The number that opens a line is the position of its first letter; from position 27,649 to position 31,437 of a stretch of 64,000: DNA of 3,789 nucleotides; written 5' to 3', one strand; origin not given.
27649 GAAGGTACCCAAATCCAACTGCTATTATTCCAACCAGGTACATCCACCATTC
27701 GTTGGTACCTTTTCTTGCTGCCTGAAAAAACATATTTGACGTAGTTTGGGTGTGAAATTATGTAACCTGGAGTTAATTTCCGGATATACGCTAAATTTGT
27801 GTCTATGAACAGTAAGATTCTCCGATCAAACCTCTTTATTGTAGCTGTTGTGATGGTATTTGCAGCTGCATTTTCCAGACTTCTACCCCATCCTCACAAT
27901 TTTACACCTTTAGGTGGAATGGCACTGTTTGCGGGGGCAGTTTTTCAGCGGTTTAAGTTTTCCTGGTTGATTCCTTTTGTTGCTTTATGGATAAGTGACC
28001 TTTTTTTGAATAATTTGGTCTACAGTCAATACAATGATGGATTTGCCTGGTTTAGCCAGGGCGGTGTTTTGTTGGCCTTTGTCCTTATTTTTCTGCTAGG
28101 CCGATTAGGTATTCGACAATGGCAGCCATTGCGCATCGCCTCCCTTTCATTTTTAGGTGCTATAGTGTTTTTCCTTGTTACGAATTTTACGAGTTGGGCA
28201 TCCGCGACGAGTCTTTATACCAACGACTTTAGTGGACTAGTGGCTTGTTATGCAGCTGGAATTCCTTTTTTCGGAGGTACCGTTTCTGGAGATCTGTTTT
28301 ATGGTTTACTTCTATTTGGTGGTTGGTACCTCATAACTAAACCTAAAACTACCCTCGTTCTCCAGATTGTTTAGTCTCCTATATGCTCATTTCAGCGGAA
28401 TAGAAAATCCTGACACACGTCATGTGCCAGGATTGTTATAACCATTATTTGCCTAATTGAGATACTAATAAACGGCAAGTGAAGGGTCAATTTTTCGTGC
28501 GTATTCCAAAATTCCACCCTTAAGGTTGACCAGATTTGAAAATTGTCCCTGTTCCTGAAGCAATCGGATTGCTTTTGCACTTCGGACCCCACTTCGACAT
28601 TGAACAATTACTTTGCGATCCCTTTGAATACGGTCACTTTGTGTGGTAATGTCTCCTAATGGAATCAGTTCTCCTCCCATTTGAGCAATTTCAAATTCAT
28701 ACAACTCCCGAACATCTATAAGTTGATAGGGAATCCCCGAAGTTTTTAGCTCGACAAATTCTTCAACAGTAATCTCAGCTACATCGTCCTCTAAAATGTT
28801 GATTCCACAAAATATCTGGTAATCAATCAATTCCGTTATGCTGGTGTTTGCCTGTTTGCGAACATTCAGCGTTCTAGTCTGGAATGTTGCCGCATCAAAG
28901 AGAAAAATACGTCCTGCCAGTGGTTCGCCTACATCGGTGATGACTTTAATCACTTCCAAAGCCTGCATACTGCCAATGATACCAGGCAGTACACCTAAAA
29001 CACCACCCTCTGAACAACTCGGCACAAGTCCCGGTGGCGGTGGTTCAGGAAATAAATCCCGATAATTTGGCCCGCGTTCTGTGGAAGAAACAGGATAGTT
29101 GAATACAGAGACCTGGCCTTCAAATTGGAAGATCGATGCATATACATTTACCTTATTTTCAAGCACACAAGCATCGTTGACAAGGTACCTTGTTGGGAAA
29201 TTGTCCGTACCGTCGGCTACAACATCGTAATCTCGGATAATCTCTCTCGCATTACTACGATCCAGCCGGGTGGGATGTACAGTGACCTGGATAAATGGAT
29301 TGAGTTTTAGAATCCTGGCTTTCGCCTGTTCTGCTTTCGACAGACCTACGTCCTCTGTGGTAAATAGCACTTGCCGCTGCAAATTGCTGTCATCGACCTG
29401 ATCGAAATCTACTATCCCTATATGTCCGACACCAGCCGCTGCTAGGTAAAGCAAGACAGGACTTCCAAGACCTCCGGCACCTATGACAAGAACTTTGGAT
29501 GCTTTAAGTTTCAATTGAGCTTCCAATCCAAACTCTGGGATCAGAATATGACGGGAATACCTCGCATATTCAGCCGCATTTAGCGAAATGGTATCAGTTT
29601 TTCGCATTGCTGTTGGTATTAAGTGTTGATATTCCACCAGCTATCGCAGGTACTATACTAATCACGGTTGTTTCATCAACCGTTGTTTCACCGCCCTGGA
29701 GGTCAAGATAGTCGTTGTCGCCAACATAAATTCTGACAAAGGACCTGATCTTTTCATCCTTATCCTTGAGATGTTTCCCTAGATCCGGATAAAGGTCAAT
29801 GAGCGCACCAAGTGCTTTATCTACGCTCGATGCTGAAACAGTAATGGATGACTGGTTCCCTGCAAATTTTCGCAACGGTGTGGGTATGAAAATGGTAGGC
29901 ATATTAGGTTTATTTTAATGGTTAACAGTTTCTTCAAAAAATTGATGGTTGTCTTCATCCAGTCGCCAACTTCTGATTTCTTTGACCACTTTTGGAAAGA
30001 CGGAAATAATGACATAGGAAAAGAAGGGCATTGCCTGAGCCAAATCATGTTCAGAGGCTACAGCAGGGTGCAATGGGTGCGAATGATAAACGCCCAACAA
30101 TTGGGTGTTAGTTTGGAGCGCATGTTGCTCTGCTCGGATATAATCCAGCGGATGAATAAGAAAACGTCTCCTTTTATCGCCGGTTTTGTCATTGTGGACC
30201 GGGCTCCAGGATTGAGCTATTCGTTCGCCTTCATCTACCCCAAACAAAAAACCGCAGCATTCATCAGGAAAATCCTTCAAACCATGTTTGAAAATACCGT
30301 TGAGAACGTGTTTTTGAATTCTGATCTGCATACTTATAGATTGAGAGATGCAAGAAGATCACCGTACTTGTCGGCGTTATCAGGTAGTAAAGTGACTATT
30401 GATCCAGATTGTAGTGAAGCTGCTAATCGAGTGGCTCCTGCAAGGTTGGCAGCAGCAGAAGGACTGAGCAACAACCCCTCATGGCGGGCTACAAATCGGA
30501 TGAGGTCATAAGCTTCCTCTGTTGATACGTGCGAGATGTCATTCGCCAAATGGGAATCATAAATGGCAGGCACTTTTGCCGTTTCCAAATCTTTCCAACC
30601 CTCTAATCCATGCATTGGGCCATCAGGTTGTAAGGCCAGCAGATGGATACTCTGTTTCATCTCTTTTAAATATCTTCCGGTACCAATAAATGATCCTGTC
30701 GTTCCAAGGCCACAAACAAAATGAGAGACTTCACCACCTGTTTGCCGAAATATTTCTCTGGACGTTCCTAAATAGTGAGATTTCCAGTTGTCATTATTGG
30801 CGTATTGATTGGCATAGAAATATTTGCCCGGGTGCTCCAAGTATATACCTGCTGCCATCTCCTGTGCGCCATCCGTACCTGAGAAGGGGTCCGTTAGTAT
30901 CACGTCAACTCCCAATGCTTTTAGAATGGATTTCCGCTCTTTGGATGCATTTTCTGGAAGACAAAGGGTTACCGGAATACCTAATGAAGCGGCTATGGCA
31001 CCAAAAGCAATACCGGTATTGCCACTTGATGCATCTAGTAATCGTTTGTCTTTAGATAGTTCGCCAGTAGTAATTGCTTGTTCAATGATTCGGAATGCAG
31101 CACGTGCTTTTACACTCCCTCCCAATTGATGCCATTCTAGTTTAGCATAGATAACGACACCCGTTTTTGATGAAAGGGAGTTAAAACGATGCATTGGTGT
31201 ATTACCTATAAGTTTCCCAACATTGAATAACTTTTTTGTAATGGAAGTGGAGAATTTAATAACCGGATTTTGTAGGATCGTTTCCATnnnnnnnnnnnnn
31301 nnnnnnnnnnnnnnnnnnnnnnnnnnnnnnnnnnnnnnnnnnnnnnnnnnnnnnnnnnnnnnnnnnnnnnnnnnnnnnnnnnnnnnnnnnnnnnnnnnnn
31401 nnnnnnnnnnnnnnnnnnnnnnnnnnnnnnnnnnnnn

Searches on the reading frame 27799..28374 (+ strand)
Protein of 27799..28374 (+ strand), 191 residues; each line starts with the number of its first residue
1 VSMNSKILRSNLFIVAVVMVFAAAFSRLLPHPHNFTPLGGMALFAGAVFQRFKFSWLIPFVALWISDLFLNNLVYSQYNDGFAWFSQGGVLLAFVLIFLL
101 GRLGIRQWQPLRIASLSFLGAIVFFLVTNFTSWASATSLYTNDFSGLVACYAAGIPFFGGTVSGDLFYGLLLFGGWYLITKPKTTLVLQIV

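Call 57: search_protein_families(library=pfam, proteins=[window:27799-28374:+])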
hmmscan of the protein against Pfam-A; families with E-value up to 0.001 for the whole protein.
window:27799-28374:+ (191 aa): 1 family
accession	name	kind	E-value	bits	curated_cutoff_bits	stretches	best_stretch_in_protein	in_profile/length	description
PF20221.3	DUF6580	-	3.5e-44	151.3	27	1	13-181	7-157/162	Family of unknown function (DUF6580)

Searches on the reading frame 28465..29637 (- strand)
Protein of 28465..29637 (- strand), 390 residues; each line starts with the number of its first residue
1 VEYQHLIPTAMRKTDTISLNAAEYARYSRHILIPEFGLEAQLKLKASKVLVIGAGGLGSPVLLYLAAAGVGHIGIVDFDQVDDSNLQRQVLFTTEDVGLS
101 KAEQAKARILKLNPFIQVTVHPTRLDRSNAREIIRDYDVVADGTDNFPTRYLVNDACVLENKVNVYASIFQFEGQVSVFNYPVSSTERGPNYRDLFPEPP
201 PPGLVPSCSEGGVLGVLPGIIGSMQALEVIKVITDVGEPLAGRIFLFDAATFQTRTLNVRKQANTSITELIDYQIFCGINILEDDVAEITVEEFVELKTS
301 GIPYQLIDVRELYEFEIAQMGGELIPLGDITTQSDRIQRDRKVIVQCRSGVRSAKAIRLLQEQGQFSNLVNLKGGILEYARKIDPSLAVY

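Call 57: search_protein_families(library=pfam, proteins=[window:28465-29637:-])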
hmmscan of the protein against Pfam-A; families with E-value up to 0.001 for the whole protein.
window:28465-29637:- (390 aa): 2 families
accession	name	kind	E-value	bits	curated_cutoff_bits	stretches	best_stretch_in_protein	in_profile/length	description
PF00899.27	ThiF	-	2.6e-80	269.5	28.1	1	27-264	1-233/238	ThiF family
PF00581.25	Rhodanese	-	6.3e-07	30.2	22.2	1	301-381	11-101/102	Rhodanese-like domain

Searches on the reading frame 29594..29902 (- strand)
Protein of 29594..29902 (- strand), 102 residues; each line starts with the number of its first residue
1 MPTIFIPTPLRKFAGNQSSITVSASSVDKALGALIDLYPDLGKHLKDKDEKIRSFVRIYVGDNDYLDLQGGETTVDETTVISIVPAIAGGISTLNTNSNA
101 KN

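Call 57: search_protein_families(library=pfam, proteins=[window:29594-29902:-])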
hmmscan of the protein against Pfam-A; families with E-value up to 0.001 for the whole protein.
window:29594-29902:- (102 aa): 1 family
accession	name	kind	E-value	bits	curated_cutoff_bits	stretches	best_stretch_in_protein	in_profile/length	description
PF02597.26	ThiS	-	4.6e-05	24.3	22.5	1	6-90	3-76/76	ThiS family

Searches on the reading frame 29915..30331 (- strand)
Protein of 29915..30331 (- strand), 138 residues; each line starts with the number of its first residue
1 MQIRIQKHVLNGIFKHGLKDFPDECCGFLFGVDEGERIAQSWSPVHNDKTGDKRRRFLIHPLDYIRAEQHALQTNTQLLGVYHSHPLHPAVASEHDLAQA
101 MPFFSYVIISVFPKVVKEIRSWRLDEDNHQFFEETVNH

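Call 57: search_protein_families(library=pfam, proteins=[window:29915-30331:-])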
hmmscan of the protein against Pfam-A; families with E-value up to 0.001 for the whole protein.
window:29915-30331:- (138 aa): 2 families
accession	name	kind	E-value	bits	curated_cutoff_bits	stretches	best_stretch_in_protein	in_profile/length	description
PF14464.11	Prok-JAB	-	1e-20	74.1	25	1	8-124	3-113/114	Prokaryotic homologs of the JAB domain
PF01398.27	JAB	-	6.2e-06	26.5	22.5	1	2-98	5-106/117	JAB1/Mov34/MPN/PAD-1 ubiquitin protease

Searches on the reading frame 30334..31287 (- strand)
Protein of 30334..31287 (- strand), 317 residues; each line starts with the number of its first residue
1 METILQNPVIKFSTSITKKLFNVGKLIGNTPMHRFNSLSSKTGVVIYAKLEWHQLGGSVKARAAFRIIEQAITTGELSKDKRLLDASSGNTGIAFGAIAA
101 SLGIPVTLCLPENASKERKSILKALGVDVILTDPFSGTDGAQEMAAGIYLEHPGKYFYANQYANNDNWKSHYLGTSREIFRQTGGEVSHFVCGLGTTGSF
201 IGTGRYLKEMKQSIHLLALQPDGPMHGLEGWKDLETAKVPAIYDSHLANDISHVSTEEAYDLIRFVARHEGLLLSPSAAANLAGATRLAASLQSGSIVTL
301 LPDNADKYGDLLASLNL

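Call 13: find_related_loci(query=window:30334-31287:-, collection=genome_contigs, flank=3000)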
Query window:30334-31287:- (317 aa) in genome_contigs; peptide patterns used: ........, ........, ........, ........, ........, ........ (x = any residue, [..] = any of these).
281 stretches matched a pattern; 209 encode a relative of the query (tblastn E <= 1e-3); the best 80 are kept; 80 distinct loci.
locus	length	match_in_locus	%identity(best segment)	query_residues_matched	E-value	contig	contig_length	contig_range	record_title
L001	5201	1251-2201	61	1-316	6e-130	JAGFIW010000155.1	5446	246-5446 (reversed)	MAG: Saprospiraceae bacterium isolate mag.7 k127_579914, whole genome shotgun sequence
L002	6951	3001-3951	61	1-316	3e-130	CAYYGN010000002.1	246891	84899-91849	MAG TPA_asm: uncultured Saprospiraceae bacterium isolate SRP329715_co1_99 genome assembly, contig: NODE_21_length_246891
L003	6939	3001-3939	59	7-315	2e-120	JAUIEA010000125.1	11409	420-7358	MAG: Bacteroidia bacterium isolate 8_bin.14 NODE_5272_length_11409_cov_0.932991, whole genome shotgun sequence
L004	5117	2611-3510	58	16-315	2e-119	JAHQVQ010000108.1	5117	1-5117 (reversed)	MAG: Flammeovirgaceae bacterium isolate MAG.050 Bin050-P21149, whole genome shotgun sequence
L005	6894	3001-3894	61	18-315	1e-118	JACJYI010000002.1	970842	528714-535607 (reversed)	MAG: Lewinellaceae bacterium isolate HK-STAS-BACT-34 HK-STAS-BACT-34_2, whole genome shotgun sequence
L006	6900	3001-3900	59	16-315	2e-118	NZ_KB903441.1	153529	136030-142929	Flexithrix dorotheae DSM 6795 A3EMDRAFT_scaffold_18.19, whole genome shotgun sequence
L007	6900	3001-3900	58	16-315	4e-118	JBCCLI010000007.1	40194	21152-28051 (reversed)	MAG: Bacteroidota bacterium isolate P01_C01_bin.23 k141_761989_length_40194_cov_176.2085, whole genome shotgun sequence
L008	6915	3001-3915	58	10-315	5e-117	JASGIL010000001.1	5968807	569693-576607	MAG: Ferruginibacter sp. isolate 5N328 JMF-2111-06-0005.ont.bin.328_0, whole genome shotgun sequence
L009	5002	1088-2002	58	11-315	1e-116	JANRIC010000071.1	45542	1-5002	MAG: Microscillaceae bacterium isolate bins.15 k141_68363, whole genome shotgun sequence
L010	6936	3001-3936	56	8-315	7e-116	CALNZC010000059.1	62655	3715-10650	MAG: uncultured Saprospiraceae bacterium isolate LOGT_bin.0051 genome assembly, contig: contig_137879, whole genome shot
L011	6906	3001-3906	57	14-315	8e-115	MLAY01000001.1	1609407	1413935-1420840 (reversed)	Marine bacterium AO1-C Bin2_contig__1A_len_2382106_cov_91.1957_ID_1, whole genome shotgun sequence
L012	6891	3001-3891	58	16-312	4e-115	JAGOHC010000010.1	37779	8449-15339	MAG: Saprospiraceae bacterium isolate Go_SlDig_bin_398 Go_SlDig_2855_length_37779_cov_5.043583, whole genome shotgun seq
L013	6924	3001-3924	56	7-315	3e-115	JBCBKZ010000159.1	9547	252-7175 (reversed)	MAG: Bacteroidota bacterium isolate J06627_36 NODE_159_length_9547_cov_5.418374, whole genome shotgun sequence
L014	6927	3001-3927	55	1-315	2e-114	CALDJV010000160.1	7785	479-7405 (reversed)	MAG TPA_asm: uncultured Cytophagaceae bacterium isolate SRR6490003_bin.60_CONCOCT_v1.1_MAG genome assembly, contig: ERZ7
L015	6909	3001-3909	56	8-315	1e-113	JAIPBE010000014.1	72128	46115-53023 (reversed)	MAG: Saprospiraceae bacterium isolate Tobar13m-G19 Tobar13m-C510, whole genome shotgun sequence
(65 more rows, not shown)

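Call 29: find_related_loci(query=window:30334-31287:-, collection=metagenome_contigs, flank=1500)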
Query window:30334-31287:- (317 aa) in metagenome_contigs; peptide patterns used: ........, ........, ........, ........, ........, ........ (x = any residue, [..] = any of these).
261 stretches matched a pattern; 159 encode a relative of the query (tblastn E <= 1e-3); the best 80 are kept; 80 distinct loci.
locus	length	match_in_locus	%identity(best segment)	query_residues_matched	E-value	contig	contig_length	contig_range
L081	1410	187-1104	57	9-315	1e-129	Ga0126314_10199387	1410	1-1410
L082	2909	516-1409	61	18-315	1e-120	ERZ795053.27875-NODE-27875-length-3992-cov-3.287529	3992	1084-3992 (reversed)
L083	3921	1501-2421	56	9-315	3e-118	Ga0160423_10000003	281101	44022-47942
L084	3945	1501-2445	56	1-315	2e-118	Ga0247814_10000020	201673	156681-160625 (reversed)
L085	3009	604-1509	55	14-315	4e-115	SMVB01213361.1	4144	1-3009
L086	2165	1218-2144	55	1-315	1e-118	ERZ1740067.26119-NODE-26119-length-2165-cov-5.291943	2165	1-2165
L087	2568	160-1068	53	13-315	6e-113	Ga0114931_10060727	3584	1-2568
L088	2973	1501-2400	57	16-315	6e-111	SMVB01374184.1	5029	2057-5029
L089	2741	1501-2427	53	5-315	7e-113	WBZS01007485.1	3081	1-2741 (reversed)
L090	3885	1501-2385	56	15-310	9e-109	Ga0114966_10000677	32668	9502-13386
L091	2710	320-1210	54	16-312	2e-110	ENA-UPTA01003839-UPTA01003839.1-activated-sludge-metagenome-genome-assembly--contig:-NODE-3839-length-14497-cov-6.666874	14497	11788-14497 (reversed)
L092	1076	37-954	53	9-315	2e-119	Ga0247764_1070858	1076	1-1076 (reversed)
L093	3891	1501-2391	54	16-312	5e-109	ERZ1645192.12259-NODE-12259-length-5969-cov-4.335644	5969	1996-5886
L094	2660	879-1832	55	1-317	1e-112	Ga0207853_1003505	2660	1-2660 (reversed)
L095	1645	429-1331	53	15-315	6e-116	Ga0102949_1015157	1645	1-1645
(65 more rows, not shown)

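Call 30: find_homologous_proteins(query=window:30334-31287:-, max_evalue=1e-60)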
Query window:30334-31287:- (317 aa): 7834 proteins with E <= 1e-60 among 8000 candidates; the best 120 are listed.
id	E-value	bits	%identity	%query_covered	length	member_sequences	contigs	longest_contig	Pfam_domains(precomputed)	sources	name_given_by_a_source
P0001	7.0e-207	704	100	100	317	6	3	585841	PF00291.32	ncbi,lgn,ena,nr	ncbi:MAG: cysteine synthase family protein [Saprospiraceae bacterium]|nr:cysteine synthase family pr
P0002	1.2e-128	447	65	99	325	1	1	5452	PF00291.32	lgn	-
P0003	2.9e-127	442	68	94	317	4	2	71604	PF00291.32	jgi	jgi:S-sulfo-L-cysteine synthase (O-acetyl-L-serine-dependent)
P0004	1.9e-124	433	66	94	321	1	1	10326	PF00291.32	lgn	-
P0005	4.1e-124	432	65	94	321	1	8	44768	PF00291.32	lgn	-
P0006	6.2e-124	431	64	99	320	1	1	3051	PF00291.32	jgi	jgi:cysteine synthase B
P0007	8.6e-123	428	61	99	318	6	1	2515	PF00291.32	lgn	-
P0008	4.4e-122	425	61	100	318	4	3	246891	PF00291.32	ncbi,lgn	-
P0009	4.4e-120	419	62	99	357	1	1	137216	PF00291.32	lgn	-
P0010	2.5e-118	413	62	97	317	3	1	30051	PF00291.32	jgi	jgi:S-sulfo-L-cysteine synthase (O-acetyl-L-serine-dependent)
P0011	1.9e-116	407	60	99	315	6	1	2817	PF00291.32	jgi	jgi:cysteine synthase B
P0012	6.5e-116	405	61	96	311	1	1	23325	PF00291.32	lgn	-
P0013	8.0e-116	405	63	94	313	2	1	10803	PF00291.32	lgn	-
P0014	1.2e-115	404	59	95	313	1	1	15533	PF00291.32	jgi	jgi:cysteine synthase B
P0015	2.5e-114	400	60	95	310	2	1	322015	PF00291.32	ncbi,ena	-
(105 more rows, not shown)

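Call 31: find_encoding_contigs(protein=P0003, flank=2500, max_places=2)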
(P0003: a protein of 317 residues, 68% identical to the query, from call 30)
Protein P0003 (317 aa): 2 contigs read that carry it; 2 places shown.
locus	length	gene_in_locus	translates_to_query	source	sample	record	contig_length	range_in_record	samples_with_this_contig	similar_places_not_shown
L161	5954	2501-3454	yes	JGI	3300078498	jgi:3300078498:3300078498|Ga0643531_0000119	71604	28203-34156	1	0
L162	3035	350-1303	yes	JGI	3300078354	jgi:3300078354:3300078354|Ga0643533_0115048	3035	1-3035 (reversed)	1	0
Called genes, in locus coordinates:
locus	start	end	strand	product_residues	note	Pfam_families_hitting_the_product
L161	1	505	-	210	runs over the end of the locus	PF01712:dNK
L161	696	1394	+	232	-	PF00005:ABC_tran, PF02463:SMC_N (faint), PF13304:AAA_21 (faint)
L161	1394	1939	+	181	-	PF01923:Cob_adeno_trans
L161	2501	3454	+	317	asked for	PF00291:PALP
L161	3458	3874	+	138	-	PF14464:Prok-JAB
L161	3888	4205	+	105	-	PF02597:ThiS (weak)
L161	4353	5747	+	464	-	PF01551:Peptidase_M23, PF18962:Por_Secre_tail (weak)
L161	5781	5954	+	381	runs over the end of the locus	PF00899:ThiF, PF00581:Rhodanese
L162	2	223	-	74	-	?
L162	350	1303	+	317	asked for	PF00291:PALP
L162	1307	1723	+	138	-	PF14464:Prok-JAB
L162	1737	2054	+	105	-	PF02597:ThiS (weak)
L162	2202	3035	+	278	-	?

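Call 32: find_encoding_contigs(protein=P0004, flank=2500, max_places=2)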
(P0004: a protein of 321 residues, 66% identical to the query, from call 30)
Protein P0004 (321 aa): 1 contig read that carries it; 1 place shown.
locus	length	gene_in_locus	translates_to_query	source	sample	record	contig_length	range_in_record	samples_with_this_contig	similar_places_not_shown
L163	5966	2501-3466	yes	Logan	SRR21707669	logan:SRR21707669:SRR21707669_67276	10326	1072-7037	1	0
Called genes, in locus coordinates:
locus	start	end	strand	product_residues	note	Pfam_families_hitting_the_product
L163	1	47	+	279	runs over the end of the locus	PF13489:Methyltransf_23, PF08241:Methyltransf_11, PF08242:Methyltransf_12, PF13649:Methyltransf_25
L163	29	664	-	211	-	PF01712:dNK, PF13238:AAA_18 (weak)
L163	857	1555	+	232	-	PF00005:ABC_tran, PF02463:SMC_N (faint), PF13304:AAA_21 (faint)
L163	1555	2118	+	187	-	PF01923:Cob_adeno_trans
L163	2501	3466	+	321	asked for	PF00291:PALP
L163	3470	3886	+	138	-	PF01398:JAB (weak), PF14464:Prok-JAB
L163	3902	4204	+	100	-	PF02597:ThiS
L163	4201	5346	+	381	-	PF00899:ThiF, PF00581:Rhodanese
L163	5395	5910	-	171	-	PF20221:DUF6580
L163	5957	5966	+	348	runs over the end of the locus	PF02517:Rce1-like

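Call 33: find_encoding_contigs(protein=P0005, flank=2500, max_places=2)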
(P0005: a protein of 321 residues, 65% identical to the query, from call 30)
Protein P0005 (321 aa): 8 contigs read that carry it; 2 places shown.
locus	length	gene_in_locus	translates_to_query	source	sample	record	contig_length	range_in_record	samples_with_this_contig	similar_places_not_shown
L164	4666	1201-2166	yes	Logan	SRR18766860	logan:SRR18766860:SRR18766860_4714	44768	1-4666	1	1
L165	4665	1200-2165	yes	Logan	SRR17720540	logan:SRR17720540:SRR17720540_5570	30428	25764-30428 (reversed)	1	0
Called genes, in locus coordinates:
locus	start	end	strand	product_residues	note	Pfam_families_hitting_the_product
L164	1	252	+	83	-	?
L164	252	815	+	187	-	PF01923:Cob_adeno_trans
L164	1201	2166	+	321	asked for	PF00291:PALP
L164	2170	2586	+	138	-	PF01398:JAB (weak), PF14464:Prok-JAB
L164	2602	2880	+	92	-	PF02597:ThiS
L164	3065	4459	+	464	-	PF01551:Peptidase_M23, PF01835:MG2 (faint)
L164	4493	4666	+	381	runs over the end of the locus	PF00899:ThiF, PF00581:Rhodanese (weak)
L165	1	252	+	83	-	?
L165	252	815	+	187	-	PF01923:Cob_adeno_trans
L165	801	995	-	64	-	PF17653:DUF5522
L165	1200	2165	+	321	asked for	PF00291:PALP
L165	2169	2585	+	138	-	PF01398:JAB (weak), PF14464:Prok-JAB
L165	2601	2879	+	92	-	PF02597:ThiS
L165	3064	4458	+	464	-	PF01551:Peptidase_M23, PF01835:MG2 (faint)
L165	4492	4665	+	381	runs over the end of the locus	PF00899:ThiF, PF00581:Rhodanese (weak)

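Call 34: find_encoding_contigs(protein=P0002, flank=2500, max_places=2)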
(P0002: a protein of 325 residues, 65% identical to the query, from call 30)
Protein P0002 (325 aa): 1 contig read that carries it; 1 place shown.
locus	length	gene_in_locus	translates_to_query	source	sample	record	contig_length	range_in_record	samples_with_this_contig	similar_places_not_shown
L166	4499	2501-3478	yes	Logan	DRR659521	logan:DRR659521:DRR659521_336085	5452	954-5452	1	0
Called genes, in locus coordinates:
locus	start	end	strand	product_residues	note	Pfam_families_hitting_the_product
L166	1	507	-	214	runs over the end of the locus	PF01712:dNK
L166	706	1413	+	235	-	PF00005:ABC_tran, PF13304:AAA_21 (faint)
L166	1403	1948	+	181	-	PF01923:Cob_adeno_trans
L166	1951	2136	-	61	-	PF17653:DUF5522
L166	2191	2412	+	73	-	-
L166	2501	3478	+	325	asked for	PF00291:PALP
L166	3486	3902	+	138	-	PF01398:JAB (weak), PF14464:Prok-JAB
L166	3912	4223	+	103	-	PF02597:ThiS (weak)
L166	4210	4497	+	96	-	?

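Call 57: search_protein_families(library=pfam, proteins=[window:30334-31287:-])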
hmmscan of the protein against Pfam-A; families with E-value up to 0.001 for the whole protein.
window:30334-31287:- (317 aa): 1 family
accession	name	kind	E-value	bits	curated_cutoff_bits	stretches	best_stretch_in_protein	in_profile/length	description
PF00291.31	PALP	-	4.7e-62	210.4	35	1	26-303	4-295/295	Pyridoxal-phosphate dependent enzyme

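Call 71: find_encoding_contigs(protein=P0001, flank=1200, max_places=6)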
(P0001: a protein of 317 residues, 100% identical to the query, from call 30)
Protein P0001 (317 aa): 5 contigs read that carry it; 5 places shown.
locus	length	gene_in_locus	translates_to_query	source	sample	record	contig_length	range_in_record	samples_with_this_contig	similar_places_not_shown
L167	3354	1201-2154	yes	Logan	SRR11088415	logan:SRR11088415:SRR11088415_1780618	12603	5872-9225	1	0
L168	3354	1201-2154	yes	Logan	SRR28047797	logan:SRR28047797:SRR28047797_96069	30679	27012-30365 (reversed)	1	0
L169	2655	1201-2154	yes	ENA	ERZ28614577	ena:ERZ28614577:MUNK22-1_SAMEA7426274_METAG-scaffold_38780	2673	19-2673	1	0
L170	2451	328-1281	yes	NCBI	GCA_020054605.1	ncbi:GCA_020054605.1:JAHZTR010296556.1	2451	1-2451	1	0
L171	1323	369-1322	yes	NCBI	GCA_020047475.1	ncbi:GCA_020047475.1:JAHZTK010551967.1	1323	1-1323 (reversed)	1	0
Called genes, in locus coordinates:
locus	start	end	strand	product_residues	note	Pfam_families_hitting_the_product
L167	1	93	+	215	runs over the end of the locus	PF00005:ABC_tran, PF02463:SMC_N (faint), PF13304:AAA_21 (faint)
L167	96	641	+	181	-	PF01923:Cob_adeno_trans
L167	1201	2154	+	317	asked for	PF00291:PALP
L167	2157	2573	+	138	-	PF01398:JAB (weak), PF14464:Prok-JAB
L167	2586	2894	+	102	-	-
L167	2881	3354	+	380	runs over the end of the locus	PF00899:ThiF, PF00581:Rhodanese (weak)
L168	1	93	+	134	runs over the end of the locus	?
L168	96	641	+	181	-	PF01923:Cob_adeno_trans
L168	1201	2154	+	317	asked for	PF00291:PALP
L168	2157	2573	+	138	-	PF01398:JAB (weak), PF14464:Prok-JAB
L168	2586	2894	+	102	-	-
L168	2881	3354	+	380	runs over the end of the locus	PF00899:ThiF, PF00581:Rhodanese (weak)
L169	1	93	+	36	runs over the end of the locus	?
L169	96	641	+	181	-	PF01923:Cob_adeno_trans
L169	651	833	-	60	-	PF17653:DUF5522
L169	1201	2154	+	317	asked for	PF00291:PALP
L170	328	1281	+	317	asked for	PF00291:PALP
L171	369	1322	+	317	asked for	PF00291:PALP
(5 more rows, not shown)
